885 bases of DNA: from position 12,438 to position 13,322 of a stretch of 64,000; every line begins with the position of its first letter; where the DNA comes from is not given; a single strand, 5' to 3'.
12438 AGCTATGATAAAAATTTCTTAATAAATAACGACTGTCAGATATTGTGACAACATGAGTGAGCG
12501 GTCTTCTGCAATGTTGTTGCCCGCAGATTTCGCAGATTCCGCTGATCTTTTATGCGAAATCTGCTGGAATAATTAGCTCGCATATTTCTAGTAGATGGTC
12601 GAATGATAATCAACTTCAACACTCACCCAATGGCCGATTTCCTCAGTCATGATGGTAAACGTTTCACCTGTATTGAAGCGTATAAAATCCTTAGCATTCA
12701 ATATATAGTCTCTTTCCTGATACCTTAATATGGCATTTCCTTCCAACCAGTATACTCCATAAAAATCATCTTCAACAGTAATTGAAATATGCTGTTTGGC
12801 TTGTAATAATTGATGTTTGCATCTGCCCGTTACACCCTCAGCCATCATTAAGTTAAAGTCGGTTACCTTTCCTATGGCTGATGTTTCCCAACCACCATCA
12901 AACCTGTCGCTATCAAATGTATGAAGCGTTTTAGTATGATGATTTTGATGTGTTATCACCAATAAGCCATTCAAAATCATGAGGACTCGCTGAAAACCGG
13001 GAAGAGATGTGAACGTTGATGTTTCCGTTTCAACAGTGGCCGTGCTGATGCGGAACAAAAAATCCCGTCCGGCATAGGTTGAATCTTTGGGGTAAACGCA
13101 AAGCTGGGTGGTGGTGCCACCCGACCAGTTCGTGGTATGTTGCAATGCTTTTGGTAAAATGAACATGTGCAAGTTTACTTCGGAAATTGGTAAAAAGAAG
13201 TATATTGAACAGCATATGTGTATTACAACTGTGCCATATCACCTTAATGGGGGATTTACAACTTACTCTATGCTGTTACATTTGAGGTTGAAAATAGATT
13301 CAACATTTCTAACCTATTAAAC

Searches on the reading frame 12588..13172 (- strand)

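Call 9: search_protein_families(library=pfam, proteins=[window:12588-13172:-], max_evalue=0.001)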
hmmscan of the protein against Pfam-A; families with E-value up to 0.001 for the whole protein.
window:12588-13172:- (194 aa): 1 family
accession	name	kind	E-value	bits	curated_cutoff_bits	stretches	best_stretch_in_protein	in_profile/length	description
PF05962.17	HutD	-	2.8e-29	103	25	1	12-177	5-174/181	HutD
